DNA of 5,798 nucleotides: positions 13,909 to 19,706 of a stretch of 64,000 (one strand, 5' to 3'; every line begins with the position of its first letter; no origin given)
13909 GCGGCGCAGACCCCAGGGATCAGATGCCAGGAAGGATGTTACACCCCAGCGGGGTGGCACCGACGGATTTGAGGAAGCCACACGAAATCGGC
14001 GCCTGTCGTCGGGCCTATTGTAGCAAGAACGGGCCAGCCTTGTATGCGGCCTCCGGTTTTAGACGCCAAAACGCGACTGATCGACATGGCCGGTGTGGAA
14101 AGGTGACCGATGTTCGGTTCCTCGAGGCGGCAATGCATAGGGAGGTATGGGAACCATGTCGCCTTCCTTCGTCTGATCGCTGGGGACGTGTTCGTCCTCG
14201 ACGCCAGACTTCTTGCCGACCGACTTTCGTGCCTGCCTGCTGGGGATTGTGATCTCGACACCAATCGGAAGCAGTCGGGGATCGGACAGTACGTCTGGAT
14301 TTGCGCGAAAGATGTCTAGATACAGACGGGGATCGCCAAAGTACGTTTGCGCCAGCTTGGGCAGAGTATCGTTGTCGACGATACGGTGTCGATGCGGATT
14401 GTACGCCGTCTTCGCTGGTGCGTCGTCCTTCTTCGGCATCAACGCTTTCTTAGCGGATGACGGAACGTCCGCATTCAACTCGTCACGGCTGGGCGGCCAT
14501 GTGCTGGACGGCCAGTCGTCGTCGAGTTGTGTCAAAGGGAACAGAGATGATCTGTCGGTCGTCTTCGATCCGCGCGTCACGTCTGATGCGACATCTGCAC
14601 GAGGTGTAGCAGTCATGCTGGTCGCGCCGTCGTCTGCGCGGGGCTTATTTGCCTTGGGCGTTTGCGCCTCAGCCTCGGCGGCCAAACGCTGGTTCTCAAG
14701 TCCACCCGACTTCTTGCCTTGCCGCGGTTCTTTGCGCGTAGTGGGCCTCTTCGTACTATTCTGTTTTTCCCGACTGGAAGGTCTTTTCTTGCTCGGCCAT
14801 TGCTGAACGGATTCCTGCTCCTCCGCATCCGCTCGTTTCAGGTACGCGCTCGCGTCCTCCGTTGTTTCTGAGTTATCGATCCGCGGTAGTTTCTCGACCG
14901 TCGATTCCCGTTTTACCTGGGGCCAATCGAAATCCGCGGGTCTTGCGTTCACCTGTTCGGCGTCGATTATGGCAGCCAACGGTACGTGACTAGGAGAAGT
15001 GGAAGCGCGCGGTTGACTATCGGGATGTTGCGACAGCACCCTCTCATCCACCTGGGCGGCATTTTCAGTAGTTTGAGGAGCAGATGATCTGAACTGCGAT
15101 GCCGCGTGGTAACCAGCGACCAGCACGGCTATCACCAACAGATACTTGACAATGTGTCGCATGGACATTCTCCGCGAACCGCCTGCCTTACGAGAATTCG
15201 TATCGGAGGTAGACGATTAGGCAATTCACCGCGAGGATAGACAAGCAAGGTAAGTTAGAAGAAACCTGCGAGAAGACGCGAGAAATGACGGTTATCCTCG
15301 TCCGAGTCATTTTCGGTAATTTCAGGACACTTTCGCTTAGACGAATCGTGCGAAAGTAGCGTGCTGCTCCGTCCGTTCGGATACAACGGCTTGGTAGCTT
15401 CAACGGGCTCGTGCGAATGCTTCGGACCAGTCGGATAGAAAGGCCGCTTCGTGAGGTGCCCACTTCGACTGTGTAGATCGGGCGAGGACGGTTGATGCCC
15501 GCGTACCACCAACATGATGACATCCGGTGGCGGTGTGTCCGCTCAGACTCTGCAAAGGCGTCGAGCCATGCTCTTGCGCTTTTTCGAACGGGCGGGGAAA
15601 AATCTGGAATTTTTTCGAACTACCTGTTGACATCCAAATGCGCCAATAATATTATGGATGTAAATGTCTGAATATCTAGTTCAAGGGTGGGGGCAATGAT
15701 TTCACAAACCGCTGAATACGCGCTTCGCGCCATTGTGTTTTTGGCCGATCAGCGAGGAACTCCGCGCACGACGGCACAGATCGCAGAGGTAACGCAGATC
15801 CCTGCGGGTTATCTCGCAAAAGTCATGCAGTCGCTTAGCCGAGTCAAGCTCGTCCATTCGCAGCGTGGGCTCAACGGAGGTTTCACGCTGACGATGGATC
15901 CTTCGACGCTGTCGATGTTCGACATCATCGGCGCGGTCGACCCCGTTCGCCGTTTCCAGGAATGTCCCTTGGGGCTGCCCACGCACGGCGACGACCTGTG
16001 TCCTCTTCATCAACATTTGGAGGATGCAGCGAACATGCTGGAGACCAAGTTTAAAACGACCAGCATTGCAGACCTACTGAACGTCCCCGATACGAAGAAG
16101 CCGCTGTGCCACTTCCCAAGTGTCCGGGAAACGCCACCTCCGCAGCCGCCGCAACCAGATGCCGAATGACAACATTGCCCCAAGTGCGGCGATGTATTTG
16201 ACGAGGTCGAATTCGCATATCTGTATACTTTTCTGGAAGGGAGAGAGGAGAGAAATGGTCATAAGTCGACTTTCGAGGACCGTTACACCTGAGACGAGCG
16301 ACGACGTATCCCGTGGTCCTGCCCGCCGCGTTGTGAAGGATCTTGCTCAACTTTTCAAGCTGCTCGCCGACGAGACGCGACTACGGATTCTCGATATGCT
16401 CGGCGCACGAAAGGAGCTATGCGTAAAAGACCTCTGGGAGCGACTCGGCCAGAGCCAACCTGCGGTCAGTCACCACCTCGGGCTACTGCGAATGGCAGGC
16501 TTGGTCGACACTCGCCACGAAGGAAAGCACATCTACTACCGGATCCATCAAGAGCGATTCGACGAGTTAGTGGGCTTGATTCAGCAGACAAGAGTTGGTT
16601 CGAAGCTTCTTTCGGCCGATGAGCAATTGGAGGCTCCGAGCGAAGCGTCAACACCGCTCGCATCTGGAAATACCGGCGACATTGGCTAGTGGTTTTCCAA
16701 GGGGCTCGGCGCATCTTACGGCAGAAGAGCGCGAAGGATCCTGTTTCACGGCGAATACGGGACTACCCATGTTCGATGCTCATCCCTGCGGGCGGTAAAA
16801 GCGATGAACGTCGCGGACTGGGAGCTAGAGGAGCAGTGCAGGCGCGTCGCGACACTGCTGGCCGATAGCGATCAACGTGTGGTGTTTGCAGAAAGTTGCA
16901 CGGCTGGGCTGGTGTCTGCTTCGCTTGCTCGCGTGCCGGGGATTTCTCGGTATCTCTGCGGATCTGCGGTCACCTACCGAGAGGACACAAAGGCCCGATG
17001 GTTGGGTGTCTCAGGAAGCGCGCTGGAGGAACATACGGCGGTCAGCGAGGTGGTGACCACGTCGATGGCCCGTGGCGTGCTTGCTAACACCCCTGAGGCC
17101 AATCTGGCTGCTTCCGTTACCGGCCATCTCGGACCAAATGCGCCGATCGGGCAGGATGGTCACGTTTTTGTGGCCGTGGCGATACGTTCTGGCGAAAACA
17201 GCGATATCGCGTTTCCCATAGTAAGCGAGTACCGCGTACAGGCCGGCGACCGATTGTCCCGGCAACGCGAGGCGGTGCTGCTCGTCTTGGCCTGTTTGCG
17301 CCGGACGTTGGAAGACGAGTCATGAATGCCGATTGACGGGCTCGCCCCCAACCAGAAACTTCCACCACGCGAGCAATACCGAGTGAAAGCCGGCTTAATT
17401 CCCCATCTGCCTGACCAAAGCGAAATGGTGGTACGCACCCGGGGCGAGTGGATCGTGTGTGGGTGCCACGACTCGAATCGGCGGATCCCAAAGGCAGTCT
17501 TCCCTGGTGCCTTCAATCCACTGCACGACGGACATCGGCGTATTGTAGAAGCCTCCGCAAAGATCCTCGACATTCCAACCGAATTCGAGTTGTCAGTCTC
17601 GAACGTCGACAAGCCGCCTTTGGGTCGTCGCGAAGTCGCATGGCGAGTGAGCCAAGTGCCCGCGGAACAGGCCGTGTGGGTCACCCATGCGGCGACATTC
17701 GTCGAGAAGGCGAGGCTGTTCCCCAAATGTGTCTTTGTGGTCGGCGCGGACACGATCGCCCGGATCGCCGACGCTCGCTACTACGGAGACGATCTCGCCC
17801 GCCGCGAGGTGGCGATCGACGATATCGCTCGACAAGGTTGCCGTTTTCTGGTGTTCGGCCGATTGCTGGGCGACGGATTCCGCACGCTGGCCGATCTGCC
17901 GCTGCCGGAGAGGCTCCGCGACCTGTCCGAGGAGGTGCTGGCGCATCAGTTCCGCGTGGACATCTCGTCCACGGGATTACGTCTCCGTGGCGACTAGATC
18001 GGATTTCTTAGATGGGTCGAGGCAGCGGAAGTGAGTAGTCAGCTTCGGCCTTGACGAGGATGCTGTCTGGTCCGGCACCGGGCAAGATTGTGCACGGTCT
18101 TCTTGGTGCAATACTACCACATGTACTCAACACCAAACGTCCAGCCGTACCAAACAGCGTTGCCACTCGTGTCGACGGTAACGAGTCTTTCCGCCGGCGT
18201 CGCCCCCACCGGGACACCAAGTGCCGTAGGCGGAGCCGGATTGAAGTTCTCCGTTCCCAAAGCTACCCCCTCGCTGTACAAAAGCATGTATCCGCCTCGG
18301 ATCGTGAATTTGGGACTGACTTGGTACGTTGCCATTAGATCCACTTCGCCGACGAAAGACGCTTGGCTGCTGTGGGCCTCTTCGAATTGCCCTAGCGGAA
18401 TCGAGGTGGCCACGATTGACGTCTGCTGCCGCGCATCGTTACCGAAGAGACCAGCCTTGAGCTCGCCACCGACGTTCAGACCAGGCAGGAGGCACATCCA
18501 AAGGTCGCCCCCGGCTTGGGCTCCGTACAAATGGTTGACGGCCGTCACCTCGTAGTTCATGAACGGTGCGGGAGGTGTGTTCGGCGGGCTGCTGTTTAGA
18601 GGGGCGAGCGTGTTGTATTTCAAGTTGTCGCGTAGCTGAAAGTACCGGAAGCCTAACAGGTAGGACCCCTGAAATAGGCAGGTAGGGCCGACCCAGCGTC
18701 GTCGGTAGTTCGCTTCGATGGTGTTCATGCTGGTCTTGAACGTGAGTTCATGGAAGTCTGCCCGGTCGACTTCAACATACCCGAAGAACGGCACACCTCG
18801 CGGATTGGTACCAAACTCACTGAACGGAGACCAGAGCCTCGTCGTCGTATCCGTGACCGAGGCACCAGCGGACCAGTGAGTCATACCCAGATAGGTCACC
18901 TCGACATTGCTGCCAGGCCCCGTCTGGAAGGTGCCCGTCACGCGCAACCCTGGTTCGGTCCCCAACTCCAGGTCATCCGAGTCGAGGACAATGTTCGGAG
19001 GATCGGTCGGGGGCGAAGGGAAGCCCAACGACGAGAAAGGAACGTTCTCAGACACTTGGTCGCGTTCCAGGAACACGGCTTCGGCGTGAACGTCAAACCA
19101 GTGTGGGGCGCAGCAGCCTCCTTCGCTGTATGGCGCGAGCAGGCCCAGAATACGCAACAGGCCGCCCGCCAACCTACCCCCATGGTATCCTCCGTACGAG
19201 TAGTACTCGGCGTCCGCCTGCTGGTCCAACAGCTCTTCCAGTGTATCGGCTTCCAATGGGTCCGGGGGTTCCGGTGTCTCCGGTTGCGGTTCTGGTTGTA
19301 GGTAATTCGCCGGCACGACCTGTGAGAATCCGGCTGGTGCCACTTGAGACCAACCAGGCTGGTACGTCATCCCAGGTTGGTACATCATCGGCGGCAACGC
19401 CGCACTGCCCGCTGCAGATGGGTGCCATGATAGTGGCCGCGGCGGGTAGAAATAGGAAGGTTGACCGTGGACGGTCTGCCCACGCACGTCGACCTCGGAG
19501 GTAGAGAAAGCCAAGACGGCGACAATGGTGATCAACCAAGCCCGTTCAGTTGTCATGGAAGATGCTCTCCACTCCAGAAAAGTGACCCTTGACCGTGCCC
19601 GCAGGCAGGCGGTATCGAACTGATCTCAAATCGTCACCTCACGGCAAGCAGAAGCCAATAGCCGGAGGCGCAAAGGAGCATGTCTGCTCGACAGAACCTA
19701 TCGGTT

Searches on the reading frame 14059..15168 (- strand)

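Call 30: search_protein_families(library=pfam, proteins=[window:14059-15168:-], max_evalue=0.001)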
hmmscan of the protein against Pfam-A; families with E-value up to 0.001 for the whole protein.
window:14059-15168:- (369 aa): 0 families

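Call 58: search_protein_families(library=ncbifam, proteins=[window:14059-15168:-], max_evalue=1)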
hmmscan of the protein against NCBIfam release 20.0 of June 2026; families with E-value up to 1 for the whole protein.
window:14059-15168:- (369 aa): 3 families
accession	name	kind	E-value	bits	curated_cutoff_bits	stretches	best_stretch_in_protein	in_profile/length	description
NF008399.0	PRK11198.1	equivalog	5.7e-06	26.8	134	1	253-310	90-147/149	peptidoglycan-binding protein LysM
NF040974.1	RepABC_RepC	equivalog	0.15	11.3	150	1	65-171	180-284/393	plasmid replication protein RepC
NF047351.1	lipase_YSIRK_Sa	exception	0.43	8.8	650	1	34-182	42-183/704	YSIRK-targeted triacylglycerol lipase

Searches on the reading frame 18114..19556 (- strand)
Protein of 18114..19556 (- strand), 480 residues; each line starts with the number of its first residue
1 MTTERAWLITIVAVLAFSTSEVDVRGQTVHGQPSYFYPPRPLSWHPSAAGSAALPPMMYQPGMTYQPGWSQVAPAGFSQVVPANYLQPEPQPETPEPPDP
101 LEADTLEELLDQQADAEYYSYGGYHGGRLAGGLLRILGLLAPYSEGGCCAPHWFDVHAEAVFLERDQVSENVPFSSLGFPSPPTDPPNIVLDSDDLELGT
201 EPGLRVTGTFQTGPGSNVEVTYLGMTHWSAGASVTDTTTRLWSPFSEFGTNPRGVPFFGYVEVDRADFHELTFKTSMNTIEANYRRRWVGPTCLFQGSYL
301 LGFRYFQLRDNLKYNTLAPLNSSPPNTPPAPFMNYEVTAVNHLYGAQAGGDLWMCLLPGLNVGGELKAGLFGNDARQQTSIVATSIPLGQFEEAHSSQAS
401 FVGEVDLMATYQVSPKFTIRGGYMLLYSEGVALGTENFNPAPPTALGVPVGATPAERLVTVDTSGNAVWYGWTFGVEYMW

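Call 3: search_protein_families(library=pfam, proteins=[window:18114-19556:-], max_evalue=0.01)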
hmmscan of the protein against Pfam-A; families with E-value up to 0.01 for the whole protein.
window:18114-19556:- (480 aa): 1 family
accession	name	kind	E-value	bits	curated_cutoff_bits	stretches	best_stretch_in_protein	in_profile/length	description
PF07585.17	BBP7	-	2.3e-08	34.1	26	1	272-349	127-205/350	Putative beta barrel porin-7 (BBP7)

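Call 21: find_encoding_contigs(protein=window:18114-19556:-, flank=3000, max_places=10)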
Protein window:18114-19556:- (480 aa): 7 contigs read that carry it; 7 places shown.
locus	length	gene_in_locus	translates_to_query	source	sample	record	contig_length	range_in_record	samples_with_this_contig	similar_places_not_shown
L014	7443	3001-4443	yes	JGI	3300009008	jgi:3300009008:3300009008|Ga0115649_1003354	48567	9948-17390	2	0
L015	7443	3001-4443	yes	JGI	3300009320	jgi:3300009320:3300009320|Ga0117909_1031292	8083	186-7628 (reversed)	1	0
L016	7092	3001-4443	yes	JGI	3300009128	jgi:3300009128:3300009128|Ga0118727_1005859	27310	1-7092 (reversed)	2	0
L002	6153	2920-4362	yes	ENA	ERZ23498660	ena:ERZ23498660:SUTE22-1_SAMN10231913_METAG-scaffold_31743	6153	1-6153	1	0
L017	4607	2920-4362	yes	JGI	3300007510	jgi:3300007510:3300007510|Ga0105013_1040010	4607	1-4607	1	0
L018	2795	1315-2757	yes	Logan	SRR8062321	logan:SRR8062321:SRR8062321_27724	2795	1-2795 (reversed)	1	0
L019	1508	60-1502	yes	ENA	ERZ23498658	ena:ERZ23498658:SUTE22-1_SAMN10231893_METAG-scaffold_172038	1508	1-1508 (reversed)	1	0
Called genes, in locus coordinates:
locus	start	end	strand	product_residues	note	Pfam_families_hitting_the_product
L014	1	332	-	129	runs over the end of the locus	-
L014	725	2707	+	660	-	PF02518:HATPase_c, PF13589:HATPase_c_3 (weak), PF05833:NFACT_N (faint), PF09239:Topo-VIb_trans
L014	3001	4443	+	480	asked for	PF07585:BBP7 (faint)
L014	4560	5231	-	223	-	PF01467:CTP_transf_like (faint)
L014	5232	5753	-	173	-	PF02464:CinA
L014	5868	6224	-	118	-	PF12840:HTH_20, PF01022:HTH_5, PF12802:MarR_2 (weak), PF13412:HTH_24 (weak)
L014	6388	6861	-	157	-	PF02082:Rrf2, PF03444:WHD_HrcA (weak)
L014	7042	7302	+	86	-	-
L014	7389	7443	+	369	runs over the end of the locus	-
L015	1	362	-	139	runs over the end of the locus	-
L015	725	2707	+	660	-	PF02518:HATPase_c, PF13589:HATPase_c_3 (weak), PF05833:NFACT_N (faint), PF09239:Topo-VIb_trans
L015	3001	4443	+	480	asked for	PF07585:BBP7 (faint)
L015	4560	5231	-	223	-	PF01467:CTP_transf_like (faint)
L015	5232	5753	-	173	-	PF02464:CinA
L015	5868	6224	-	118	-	PF12840:HTH_20, PF01022:HTH_5, PF12802:MarR_2 (weak), PF13412:HTH_24 (weak)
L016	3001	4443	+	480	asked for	PF07585:BBP7 (faint)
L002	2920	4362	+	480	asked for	PF07585:BBP7 (faint)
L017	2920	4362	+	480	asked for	PF07585:BBP7 (faint)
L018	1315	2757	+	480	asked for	PF07585:BBP7 (faint)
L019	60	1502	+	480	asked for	PF07585:BBP7 (faint)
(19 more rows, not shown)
